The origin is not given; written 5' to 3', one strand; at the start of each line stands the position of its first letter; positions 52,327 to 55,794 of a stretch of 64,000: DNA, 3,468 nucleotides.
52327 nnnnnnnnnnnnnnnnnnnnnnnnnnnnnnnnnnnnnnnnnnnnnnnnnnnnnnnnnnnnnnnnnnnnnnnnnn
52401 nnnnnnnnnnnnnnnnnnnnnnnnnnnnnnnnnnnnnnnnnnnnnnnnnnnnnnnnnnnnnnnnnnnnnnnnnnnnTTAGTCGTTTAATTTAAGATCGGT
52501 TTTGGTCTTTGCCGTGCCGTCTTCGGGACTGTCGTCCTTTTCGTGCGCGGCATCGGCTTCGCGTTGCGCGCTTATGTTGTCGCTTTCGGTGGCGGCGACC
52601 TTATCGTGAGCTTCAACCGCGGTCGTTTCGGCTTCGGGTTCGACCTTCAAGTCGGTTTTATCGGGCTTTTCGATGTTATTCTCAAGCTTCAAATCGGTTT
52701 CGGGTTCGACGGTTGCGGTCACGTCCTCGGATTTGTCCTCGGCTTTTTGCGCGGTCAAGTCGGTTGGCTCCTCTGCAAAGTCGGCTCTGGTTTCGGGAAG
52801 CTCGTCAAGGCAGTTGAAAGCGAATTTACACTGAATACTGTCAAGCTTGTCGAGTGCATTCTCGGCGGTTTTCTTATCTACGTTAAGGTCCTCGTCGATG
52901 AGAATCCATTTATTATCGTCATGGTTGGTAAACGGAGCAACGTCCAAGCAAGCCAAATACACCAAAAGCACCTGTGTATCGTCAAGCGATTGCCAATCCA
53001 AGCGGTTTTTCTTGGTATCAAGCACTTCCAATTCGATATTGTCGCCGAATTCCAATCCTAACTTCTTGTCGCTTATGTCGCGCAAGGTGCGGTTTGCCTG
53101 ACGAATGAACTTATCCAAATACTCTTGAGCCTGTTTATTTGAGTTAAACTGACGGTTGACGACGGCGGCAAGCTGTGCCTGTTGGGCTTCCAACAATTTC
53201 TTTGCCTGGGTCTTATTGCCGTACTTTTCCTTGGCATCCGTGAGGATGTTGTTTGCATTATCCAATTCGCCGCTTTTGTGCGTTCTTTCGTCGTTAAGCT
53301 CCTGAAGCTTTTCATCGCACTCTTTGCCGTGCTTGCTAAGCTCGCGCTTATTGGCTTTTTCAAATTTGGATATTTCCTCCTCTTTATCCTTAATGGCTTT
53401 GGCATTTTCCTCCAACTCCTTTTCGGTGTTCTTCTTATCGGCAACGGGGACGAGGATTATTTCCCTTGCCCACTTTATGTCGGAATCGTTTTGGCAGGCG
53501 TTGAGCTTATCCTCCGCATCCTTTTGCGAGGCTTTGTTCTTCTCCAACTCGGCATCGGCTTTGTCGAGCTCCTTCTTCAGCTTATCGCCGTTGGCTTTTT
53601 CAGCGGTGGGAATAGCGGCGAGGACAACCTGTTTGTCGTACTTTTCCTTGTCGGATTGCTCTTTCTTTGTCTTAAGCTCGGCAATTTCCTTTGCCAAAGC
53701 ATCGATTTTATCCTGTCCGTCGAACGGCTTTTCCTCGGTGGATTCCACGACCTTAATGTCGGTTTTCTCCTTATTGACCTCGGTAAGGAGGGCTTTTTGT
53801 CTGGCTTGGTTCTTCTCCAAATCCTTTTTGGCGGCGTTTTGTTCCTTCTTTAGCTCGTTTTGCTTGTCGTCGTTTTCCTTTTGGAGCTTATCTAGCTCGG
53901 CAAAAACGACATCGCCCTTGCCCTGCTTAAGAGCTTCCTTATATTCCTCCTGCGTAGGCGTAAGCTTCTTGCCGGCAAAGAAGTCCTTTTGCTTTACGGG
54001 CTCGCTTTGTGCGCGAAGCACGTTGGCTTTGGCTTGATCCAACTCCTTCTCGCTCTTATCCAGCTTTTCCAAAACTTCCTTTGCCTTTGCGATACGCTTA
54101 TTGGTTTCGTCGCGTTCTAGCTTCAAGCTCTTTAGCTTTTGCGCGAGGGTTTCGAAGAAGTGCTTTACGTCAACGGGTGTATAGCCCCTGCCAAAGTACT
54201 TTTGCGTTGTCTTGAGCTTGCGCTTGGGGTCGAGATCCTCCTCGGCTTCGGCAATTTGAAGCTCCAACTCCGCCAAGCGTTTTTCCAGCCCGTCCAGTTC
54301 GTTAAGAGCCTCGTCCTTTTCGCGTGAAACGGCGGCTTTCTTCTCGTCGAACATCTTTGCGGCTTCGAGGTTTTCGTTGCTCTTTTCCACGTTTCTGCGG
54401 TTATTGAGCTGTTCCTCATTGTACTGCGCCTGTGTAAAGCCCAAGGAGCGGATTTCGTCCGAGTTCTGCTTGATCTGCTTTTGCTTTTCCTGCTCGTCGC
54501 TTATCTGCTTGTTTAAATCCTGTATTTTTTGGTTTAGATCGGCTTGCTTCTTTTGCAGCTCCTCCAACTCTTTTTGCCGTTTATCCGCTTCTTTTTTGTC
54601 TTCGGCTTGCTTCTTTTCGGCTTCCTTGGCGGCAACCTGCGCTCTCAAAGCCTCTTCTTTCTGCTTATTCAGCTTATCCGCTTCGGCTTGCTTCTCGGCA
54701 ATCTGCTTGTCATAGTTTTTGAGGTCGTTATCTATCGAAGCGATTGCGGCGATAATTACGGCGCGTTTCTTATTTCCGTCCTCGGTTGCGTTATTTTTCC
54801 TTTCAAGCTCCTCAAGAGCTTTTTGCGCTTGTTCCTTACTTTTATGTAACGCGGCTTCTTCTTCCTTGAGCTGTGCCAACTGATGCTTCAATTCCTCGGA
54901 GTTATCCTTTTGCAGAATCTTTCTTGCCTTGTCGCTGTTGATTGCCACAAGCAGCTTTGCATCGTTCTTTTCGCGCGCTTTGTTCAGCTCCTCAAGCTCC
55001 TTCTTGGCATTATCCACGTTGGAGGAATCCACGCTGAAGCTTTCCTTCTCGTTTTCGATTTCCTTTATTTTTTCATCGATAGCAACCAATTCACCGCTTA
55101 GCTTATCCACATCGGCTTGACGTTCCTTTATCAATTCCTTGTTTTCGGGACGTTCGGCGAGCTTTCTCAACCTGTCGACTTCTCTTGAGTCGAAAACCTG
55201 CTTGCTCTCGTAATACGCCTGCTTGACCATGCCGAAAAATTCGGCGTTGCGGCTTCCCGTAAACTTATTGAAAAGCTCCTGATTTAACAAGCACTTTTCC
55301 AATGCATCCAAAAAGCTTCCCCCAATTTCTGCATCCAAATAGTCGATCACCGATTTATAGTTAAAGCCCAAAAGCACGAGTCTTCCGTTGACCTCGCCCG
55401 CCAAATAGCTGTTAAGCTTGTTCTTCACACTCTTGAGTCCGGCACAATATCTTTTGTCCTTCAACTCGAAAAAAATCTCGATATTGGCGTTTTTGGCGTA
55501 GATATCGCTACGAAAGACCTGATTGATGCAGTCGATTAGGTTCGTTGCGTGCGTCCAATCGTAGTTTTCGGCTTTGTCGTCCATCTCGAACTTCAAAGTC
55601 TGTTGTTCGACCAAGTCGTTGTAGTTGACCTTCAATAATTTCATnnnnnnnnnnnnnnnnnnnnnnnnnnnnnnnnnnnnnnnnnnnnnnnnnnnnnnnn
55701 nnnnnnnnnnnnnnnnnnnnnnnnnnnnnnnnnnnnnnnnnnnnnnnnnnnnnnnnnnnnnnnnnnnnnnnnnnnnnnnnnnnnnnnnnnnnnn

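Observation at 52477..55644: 1055-aa coiled-coil protein whose ends look like an SMC/Rad50/SbcC ATPase head that has lost its nucleotide-binding motifs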

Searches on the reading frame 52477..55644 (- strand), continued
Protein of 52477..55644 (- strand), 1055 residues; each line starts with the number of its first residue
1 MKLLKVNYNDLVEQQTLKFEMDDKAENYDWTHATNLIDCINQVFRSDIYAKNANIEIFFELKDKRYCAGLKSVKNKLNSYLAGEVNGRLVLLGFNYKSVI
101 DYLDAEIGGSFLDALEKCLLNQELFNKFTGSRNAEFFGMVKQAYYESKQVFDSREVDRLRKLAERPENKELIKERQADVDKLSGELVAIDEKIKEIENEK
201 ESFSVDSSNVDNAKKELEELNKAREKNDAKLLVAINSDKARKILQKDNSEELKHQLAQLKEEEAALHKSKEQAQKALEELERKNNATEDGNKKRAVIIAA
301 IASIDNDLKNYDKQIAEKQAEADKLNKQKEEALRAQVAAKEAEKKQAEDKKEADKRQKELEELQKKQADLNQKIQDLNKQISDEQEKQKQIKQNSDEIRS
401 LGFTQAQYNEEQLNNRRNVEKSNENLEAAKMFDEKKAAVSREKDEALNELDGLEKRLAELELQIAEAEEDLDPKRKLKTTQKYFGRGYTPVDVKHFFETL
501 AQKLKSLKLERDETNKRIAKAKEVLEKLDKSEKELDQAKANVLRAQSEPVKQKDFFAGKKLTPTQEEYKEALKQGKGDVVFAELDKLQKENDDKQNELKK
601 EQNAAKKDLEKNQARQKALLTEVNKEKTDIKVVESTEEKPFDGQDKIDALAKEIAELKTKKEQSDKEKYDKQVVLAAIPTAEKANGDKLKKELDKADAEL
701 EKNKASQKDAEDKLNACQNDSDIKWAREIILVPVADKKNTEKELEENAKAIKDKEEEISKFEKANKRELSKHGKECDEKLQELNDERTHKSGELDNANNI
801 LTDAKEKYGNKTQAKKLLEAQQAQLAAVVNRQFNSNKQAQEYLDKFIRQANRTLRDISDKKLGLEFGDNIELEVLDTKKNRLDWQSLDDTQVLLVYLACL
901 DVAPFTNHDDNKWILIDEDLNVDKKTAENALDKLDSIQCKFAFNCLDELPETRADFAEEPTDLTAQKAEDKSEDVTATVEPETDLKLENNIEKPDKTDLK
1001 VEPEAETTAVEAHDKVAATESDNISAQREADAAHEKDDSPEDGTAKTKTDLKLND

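Call 61: find_encoding_contigs(protein=P0011, flank=8000, max_places=3)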
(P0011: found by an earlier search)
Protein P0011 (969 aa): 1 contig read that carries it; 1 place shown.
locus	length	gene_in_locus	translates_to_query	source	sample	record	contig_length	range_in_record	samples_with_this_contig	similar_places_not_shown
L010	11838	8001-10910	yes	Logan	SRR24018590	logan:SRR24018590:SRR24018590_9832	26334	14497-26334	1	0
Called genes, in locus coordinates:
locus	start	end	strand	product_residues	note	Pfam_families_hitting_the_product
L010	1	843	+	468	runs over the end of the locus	PF07690:MFS_1, PF13347:MFS_2 (faint), PF00083:Sugar_tr (faint), PF07690:MFS_1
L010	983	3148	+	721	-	PF09479:Flg_new (weak), PF13306:LRR_5, PF13855:LRR_8 (faint), PF13306:LRR_5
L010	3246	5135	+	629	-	PF07690:MFS_1, PF12832:MFS_1_like, PF13347:MFS_2, PF07690:MFS_1 (weak), PF13347:MFS_2 (weak), PF00083:Sugar_tr (weak), PF07690:MFS_1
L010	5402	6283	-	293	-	PF00308:Bac_DnaA, PF01695:IstB_IS21 (weak)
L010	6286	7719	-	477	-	PF07261:DnaB_2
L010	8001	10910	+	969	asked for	-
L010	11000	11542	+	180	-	PF02482:Ribosomal_S30AE, PF16321:Ribosom_S30AE_C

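Call 63: predict_structure(alignment_id=A6)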
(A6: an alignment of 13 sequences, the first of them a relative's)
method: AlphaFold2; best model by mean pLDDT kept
length: 1055 residues; sequences in the alignment: 13
mean_pLDDT: 68.1   pTM: 0.38
mean pLDDT of the five models: 68.1, 65.6, 65.1, 61.9, 61.0
residues with pLDDT >= 90: 55; 70-90: 544; 50-70: 260; < 50: 196
segments of 3 or more residues with pLDDT < 50: 48-50, 236-247, 284-288, 330-348, 547-549, 628-642, 679-681, 719-736, 906-910, 947-963, 969-1055
pLDDT, mean of each block of 10 residues (from residue 1): 78 68 63 79 67 77 83 74 81 84 77 77 81 75 80 78 69 80 83 77 55 69 65 50 48 64 66 63 50 65 79 77 61 33 42 70 82 86 83 79 70 65 67 82 88 92 86 72 70 82 90 91 90 82 59 57 77 76 79 84 85 79 56 36 63 79 77 61 55 66 68 54 43 49 66 69 63 74 82 83 78 78 70 81 88 91 88 90 88 88 56 74 83 67 47 37 47 38 28 26 27 26 28 30 31 31
secondary structure, 60 per line:
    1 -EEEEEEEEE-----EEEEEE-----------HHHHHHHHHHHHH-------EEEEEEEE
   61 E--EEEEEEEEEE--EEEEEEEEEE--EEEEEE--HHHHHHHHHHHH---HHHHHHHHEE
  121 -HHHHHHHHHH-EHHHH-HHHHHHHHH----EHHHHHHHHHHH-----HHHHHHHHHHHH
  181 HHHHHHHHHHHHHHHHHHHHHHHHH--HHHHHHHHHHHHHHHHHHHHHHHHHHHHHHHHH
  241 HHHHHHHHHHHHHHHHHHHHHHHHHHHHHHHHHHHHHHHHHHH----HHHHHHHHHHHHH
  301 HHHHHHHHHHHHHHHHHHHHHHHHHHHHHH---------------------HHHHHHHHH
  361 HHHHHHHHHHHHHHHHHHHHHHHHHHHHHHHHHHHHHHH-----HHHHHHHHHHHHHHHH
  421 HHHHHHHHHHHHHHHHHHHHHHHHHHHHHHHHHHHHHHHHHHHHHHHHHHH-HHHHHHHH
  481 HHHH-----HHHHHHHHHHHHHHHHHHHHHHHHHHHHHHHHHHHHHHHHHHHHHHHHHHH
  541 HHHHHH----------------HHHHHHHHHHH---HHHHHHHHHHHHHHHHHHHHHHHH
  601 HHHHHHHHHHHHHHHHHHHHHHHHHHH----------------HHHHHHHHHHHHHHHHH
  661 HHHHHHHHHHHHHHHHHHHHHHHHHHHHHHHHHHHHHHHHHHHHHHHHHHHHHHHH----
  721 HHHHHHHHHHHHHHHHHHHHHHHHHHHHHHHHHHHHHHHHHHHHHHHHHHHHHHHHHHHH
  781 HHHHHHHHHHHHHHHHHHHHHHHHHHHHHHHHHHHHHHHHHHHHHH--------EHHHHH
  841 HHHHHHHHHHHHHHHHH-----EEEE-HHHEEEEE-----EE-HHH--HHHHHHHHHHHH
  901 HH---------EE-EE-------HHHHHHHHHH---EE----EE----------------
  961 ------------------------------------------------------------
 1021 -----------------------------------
elements in order (helices of 4 or more, strands of 3 or more residues): E2-10 E16-21 H33-45 E53-61 E64-73 E76-85 E88-93 H96-107 H111-118 H122-131 H134-137 H139-147 H153-163 H169-205 H208-283 H288-330 H352-399 H405-471 H473-484 H490-546 H563-573 H577-627 H644-716 H721-826 H836-857 E863-866 E871-875 H889-902 H924-933
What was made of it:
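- Helix breaks in the model mirror each other about residue 487, and pLDDT reaches about 90 beside the apex (call 63).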

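Call 67: fold_search(model_id=the predicted structure, library=pdb)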
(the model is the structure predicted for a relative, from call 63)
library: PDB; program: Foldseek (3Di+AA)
matches with E <= 10: 549; with E <= 0.001: 37
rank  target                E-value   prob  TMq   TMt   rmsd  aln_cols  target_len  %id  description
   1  8i4x_B                4.7e-13  1.00  0.17  0.17  105.2      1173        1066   12  Cryo-EM structure of 5-subunit Smc5/6 (released 2024-06-26)
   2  7zr1_D                3.0e-12  1.00  0.18  0.23  90.4      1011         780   12  Chaetomium thermophilum Mre11-Rad50-Nbs1 complex bound to ATPyS (composite structure) (released 2023-01-11)
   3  7yqh_B                7.9e-12  1.00  0.18  0.18  108.6      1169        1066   12  Cryo-EM structure of 8-subunit Smc5/6 (released 2024-01-31)
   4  7zr1_C                2.4e-11  1.00  0.15  0.20  91.9      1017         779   13  Chaetomium thermophilum Mre11-Rad50-Nbs1 complex bound to ATPyS (composite structure) (released 2023-01-11)
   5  6yvu_B                5.0e-11  1.00  0.14  0.13  70.1      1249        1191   11  Condensin complex from S.cerevisiae ATP-free apo non-engaged state (released 2020-07-15)
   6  7qcd_B                1.2e-09  1.00  0.18  0.19  110.5      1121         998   11  CryoEM structure of the Smc5/6-holocomplex (composite structure) (released 2022-09-21)
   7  9gm7_A                2.4e-09  1.00  0.13  0.10  40.5      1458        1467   12  MukBEF in a nucleotide-bound state with open neck gate (monomer) (released 2025-03-26)
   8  7nyx_A                2.5e-09  1.00  0.13  0.10  55.0      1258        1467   12  Cryo-EM structure of the MukBEF-MatP-DNA monomer (closed conformation) (released 2021-07-07)
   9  9qe0_B                3.5e-09  1.00  0.10  0.08  76.2      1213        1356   10  Neobacillus vireti Wadjet-II JetABC dimer (released 2025-06-25)
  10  9gm6_B                7.3e-09  1.00  0.11  0.11  41.0      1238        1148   11  MukBEF in a nucleotide-bound state with open neck gate (heads core) (released 2025-03-26)
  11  9gm6_A                1.1e-08  1.00  0.14  0.13  41.2      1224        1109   12  MukBEF in a nucleotide-bound state with open neck gate (heads core) (released 2025-03-26)
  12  8i13_B                4.4e-08  1.00  0.17  0.18  103.2      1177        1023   11  Cryo-EM structure of 6-subunit Smc5/6 (released 2024-06-26)
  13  8i4x_A                5.1e-08  1.00  0.17  0.17  102.4      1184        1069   10  Cryo-EM structure of 5-subunit Smc5/6 (released 2024-06-26)
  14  9qe0_A                9.2e-08  1.00  0.11  0.09  87.7      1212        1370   10  Neobacillus vireti Wadjet-II JetABC dimer (released 2025-06-25)
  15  7qcd_A                4.3e-07  1.00  0.17  0.18  108.1      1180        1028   10  CryoEM structure of the Smc5/6-holocomplex (composite structure) (released 2022-09-21)
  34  9qxx_A                7.1e-04  0.84  0.13  0.18  78.1      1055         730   11  JetABC DNA loaded state dimer (released 2025-10-01)
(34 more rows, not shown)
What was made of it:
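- On SMC/Rad50 superfamily (ABC-type head split by a coiled coil): The full-length model matches full-length SMC proteins (call 67).
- The full-length model hits full-length Smc5/6, Rad50, condensin, MukB and JetC (calls 63, 67).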

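Call 89: find_related_loci(query=A2, collection=viral_contigs, flank=5000)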
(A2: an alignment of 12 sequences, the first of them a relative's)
Query A2 (1055 aa) in viral_contigs; peptide patterns used: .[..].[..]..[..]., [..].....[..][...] (x = any residue, [..] = any of these).
27 stretches matched a pattern, but none encodes a relative of the query by tblastn (E <= 1e-3).
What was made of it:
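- It has no viral relatives (call 89).
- Tried and rejected: A scan of the viral contig collection found no relatives (call 89).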

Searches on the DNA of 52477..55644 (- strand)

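Call 85: search_rna_families(sources=[L002, L003, L004, L005, L009, L010], threshold=gathering)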
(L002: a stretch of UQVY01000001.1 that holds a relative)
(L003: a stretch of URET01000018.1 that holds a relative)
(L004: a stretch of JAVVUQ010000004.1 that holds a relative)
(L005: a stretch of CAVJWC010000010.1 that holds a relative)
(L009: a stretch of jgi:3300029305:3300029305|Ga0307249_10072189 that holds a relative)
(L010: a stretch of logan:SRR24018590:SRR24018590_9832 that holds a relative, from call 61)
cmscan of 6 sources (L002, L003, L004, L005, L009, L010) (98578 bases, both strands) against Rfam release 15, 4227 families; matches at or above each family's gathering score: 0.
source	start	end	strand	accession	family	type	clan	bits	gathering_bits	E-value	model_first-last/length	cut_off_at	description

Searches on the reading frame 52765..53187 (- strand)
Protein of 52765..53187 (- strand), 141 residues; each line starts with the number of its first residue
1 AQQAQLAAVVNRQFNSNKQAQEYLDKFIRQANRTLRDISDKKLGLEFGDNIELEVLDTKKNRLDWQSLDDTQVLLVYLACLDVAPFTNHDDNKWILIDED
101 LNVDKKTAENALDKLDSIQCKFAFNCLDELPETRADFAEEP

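Call 14: find_homologous_proteins(query=window:52765-53187:-, max_evalue=0.01)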
Query window:52765-53187:-: 21 candidates shared short words with the query, none scored E <= 0.01.

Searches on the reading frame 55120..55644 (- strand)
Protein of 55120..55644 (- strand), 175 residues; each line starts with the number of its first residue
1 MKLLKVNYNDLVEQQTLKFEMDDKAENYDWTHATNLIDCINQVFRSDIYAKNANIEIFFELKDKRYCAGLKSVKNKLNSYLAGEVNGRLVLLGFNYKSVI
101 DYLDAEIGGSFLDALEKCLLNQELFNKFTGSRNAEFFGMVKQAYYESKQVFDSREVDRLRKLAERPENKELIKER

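Call 13: find_homologous_proteins(query=window:55120-55644:-, max_evalue=0.01)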
Query window:55120-55644:-: 57 candidates shared short words with the query, none scored E <= 0.01.
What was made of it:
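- Tried and rejected: With either end alone nothing was found (calls 13, 14).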
